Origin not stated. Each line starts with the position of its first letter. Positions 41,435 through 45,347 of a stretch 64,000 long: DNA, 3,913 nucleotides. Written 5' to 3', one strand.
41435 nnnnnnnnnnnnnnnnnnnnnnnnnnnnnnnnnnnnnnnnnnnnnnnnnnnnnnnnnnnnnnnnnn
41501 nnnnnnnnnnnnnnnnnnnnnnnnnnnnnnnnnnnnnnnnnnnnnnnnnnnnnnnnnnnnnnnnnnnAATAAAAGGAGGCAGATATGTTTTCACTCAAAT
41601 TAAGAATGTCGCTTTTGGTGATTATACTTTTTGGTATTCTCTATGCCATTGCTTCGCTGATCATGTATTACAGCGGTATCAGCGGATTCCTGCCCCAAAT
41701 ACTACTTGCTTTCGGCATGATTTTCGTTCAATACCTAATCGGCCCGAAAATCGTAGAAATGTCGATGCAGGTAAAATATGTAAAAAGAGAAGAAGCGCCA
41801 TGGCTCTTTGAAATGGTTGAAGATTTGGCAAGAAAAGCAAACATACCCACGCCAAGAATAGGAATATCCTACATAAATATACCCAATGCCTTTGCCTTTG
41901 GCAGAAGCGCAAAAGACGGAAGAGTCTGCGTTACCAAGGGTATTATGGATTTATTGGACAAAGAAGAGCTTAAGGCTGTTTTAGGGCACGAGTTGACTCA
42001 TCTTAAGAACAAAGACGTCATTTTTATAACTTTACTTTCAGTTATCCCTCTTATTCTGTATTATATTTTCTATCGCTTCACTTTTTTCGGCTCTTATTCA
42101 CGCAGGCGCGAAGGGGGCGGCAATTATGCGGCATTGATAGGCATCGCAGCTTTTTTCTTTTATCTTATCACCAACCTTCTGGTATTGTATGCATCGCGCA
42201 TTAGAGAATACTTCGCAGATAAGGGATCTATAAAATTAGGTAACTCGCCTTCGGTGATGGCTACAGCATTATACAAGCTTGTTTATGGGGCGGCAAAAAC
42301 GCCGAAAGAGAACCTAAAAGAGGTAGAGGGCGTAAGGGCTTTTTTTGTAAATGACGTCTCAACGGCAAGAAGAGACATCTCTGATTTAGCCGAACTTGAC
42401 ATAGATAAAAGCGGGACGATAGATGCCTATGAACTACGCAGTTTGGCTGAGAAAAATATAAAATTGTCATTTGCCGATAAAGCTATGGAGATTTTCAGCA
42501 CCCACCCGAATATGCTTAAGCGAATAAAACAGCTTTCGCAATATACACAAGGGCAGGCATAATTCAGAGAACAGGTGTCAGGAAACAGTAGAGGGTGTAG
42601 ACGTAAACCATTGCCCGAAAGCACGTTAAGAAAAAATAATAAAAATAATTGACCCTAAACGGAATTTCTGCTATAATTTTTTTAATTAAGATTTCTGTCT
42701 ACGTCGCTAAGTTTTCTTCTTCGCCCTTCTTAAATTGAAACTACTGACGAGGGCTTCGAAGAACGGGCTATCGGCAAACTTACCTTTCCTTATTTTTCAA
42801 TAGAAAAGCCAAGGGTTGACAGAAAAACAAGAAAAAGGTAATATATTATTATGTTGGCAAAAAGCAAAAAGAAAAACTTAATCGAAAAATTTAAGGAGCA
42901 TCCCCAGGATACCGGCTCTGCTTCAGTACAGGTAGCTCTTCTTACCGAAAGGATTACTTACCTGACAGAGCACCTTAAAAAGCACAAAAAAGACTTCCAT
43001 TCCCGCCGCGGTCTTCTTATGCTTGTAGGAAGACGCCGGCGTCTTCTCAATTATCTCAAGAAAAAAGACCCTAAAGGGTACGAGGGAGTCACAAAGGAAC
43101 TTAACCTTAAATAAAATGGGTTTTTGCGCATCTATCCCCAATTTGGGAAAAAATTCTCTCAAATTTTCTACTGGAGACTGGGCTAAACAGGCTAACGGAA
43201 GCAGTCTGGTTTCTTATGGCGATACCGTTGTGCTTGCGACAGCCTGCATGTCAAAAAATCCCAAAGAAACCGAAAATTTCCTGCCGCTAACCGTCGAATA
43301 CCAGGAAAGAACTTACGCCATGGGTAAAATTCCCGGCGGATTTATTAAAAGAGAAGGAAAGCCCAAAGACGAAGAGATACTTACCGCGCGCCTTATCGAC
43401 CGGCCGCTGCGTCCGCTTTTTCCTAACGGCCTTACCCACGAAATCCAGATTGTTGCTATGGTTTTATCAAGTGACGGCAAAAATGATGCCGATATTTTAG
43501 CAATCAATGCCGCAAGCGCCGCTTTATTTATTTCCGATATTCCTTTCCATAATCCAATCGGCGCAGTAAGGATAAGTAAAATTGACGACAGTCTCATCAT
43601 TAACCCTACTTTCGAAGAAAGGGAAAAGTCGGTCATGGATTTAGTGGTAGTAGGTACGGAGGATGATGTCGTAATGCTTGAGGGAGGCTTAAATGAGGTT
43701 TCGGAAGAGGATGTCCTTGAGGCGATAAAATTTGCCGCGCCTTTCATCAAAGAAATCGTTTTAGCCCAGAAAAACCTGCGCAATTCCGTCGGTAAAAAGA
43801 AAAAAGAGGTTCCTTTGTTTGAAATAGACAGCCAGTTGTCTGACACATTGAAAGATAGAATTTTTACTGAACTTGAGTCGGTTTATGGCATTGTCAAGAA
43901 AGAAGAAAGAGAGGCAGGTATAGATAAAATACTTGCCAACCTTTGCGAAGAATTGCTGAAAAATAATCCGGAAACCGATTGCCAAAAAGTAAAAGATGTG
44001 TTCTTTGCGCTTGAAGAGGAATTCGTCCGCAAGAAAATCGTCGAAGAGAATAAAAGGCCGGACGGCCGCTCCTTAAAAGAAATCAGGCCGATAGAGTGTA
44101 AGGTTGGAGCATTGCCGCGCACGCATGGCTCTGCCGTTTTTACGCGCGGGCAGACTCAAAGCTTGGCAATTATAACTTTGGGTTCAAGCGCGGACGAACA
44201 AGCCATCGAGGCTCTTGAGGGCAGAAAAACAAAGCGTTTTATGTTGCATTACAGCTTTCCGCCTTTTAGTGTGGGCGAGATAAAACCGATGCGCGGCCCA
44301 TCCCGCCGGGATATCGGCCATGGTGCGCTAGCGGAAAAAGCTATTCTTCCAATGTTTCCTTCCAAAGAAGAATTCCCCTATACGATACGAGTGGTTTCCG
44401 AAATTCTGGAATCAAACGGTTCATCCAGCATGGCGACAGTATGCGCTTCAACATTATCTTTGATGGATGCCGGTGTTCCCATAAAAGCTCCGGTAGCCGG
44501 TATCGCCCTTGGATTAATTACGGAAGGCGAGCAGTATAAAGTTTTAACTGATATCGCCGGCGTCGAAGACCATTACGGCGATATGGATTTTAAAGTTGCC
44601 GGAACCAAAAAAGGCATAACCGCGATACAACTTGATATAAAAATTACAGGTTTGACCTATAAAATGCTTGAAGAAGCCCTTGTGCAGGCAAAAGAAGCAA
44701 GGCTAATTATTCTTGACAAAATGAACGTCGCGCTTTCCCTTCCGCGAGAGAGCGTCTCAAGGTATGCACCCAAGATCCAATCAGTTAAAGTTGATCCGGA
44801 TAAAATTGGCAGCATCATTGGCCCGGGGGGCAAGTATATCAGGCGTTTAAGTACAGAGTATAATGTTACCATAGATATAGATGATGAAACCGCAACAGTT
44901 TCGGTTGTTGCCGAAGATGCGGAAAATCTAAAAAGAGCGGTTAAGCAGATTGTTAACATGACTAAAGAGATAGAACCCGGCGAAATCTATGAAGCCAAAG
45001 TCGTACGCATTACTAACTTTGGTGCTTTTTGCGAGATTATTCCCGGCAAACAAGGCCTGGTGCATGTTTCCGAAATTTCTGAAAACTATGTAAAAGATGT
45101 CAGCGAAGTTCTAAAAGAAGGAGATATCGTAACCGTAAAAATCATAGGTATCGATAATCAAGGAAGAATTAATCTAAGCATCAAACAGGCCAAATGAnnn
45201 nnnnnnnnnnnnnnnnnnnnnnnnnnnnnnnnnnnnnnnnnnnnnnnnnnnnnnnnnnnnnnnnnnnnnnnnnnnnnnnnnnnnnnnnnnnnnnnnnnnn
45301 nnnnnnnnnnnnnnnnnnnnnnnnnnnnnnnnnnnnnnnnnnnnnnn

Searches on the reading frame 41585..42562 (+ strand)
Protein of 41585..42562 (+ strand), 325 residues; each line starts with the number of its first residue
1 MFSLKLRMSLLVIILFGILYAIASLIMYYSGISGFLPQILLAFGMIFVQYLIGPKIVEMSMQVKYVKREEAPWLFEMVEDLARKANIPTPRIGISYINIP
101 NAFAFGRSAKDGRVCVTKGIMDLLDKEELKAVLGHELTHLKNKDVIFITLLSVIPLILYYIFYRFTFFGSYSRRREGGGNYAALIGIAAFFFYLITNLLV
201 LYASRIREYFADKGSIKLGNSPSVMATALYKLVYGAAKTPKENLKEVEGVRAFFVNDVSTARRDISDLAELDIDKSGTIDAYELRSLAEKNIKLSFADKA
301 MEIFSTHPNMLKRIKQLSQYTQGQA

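Call 26: search_protein_families(library=pfam, proteins=[window:41585-42562:+], max_evalue=0.0001)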
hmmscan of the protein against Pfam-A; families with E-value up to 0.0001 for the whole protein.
window:41585-42562:+ (325 aa): 2 families
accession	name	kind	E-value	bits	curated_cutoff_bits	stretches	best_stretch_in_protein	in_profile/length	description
PF01435.24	Peptidase_M48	-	1.6e-38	132.8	20.3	1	70-319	3-184/186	Peptidase family M48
PF05569.17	Peptidase_M56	-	1.4e-05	24.9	31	1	42-159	108-223/296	BlaR1 peptidase M56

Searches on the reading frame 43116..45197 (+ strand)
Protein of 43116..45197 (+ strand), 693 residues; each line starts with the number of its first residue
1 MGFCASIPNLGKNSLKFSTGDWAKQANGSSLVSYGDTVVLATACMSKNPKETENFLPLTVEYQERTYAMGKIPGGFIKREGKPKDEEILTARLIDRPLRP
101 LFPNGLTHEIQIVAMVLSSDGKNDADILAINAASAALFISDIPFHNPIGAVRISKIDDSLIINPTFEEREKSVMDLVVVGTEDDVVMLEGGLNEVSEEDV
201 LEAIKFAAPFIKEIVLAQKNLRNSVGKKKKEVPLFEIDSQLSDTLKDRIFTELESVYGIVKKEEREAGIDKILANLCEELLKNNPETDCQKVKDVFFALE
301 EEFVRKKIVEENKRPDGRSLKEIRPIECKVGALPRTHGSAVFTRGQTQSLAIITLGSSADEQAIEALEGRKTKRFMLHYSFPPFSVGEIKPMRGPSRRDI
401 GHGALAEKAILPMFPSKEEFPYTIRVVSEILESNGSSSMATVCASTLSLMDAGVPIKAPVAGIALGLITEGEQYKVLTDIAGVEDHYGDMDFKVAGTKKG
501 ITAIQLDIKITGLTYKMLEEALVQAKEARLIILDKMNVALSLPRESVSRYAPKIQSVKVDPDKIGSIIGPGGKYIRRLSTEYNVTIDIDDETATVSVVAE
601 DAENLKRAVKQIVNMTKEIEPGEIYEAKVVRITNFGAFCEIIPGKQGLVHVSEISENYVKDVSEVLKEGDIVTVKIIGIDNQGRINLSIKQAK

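Call 26: search_protein_families(library=pfam, proteins=[window:43116-45197:+], max_evalue=0.0001)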
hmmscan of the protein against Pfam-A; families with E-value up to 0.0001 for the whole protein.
window:43116-45197:+ (693 aa): 7 families
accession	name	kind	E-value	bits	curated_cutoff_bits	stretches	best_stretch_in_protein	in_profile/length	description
PF01138.27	RNase_PH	-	4.6e-65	218.3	25.5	2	15-143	5-130/130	3' exoribonuclease family, domain 1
PF03725.20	RNase_PH_C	-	1.4e-22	79.9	20.8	2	146-207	1-64/67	3' exoribonuclease family, domain 2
PF00575.29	S1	-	4.6e-19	69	22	1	619-690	2-74/74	S1 RNA binding domain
PF03726.19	PNPase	-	6.1e-15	55.9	24.6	1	241-319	2-81/81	Polyribonucleotide nucleotidyltransferase, RNA binding domain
PF00013.35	KH_1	-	1.1e-10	41.6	21.5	1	555-613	2-65/66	KH domain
PF24685.1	OB_RRP5_4th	-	2.4e-05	24.7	31.5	1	619-680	6-72/92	RRP5 OB-fold domain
PF23459.1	S1_RRP5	-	4.1e-05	24.5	27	0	619-682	1-64/72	RRP5 S1 domain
